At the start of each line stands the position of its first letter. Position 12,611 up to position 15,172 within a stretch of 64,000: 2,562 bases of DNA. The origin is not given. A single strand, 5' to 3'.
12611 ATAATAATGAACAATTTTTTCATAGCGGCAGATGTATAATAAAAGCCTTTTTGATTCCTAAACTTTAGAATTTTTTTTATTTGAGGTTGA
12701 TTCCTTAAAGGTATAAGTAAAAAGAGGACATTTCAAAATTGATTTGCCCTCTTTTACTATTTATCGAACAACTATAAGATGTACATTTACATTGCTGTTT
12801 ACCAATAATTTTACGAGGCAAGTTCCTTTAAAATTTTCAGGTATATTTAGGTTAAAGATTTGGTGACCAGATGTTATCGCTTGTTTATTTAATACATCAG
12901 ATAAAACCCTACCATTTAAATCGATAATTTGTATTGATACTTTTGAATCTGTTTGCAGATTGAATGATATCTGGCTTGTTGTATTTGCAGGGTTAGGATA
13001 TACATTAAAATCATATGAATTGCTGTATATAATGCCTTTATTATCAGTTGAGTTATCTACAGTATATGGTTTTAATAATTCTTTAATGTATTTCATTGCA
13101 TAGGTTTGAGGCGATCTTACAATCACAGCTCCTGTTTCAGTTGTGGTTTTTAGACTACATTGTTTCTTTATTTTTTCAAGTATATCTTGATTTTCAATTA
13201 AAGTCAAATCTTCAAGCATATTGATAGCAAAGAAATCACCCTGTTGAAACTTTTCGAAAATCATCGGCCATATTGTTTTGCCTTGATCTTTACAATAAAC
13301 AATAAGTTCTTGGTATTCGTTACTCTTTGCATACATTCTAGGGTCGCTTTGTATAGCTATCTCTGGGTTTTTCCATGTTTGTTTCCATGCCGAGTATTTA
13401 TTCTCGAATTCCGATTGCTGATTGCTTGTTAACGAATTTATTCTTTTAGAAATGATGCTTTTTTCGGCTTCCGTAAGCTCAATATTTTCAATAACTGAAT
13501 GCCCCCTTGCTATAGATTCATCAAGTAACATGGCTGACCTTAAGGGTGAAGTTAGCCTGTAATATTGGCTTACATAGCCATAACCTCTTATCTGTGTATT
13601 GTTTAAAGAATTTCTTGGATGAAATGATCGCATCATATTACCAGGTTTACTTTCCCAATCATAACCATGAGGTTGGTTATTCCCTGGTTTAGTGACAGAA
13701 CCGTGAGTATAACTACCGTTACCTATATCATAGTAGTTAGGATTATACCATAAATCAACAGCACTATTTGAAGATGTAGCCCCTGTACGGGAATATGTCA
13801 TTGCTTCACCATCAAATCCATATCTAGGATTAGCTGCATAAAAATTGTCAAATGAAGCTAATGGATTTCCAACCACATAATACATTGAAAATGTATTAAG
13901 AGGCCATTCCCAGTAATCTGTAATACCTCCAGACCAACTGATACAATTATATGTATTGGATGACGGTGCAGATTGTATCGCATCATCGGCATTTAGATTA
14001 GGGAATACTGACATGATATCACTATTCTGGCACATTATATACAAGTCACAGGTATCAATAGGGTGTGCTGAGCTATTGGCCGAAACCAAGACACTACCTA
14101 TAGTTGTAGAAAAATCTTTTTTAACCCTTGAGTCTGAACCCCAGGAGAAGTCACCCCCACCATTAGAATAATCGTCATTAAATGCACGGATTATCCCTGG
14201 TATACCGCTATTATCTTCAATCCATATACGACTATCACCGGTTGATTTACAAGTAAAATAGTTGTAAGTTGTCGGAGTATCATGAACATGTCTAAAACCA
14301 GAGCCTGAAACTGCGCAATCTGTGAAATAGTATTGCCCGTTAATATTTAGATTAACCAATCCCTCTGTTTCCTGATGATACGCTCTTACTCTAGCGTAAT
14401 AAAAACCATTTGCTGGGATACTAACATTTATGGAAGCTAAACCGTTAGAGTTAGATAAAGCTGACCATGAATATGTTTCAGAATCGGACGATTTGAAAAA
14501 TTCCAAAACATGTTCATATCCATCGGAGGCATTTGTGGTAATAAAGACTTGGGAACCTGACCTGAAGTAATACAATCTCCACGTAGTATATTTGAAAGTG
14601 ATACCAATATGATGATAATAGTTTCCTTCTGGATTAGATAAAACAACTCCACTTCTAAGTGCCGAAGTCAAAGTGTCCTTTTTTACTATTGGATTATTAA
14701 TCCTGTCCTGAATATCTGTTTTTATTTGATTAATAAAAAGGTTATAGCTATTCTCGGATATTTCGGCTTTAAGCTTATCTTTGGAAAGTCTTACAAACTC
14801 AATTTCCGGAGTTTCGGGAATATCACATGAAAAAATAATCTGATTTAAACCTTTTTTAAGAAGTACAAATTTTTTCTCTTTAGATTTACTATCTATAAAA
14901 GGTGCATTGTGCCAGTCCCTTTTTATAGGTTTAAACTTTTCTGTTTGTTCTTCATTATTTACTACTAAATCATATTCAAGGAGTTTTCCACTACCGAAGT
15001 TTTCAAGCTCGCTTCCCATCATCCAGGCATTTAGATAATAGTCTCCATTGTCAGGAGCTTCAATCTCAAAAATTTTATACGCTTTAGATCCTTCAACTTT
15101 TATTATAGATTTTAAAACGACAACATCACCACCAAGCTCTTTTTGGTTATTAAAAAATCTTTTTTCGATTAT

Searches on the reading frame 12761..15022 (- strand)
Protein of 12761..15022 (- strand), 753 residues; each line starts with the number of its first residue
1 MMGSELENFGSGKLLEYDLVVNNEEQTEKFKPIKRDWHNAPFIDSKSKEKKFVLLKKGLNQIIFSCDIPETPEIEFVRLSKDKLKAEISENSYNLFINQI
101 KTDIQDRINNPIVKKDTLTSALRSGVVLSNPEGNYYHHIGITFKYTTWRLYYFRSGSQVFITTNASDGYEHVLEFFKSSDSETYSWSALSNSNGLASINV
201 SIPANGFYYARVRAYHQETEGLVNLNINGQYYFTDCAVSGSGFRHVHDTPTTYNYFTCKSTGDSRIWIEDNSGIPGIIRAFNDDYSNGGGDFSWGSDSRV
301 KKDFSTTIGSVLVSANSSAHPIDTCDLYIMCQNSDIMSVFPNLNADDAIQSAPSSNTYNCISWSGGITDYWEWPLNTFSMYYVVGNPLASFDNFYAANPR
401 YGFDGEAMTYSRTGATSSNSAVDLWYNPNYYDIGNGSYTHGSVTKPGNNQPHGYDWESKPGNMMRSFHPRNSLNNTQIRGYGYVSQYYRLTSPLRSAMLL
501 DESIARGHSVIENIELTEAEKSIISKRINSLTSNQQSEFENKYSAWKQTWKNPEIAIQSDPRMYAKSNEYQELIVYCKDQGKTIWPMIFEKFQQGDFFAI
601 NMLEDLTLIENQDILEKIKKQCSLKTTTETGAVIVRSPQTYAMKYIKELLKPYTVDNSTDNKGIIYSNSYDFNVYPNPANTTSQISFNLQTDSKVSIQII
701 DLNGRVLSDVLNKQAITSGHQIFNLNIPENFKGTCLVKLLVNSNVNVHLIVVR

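Call 13: search_protein_families(library=pfam, proteins=[window:12761-15022:-], max_evalue=0.001)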
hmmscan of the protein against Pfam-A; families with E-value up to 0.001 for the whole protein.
window:12761-15022:- (753 aa): 2 families
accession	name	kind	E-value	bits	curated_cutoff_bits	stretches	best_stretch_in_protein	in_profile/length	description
PF24738.1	DUF7689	-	2e-16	61.2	22.6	1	351-489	3-118/118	Domain of unknown function (DUF7689)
PF18962.6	Por_Secre_tail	-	9e-09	35.9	27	1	674-747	1-70/75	Secretion system C-terminal sorting domain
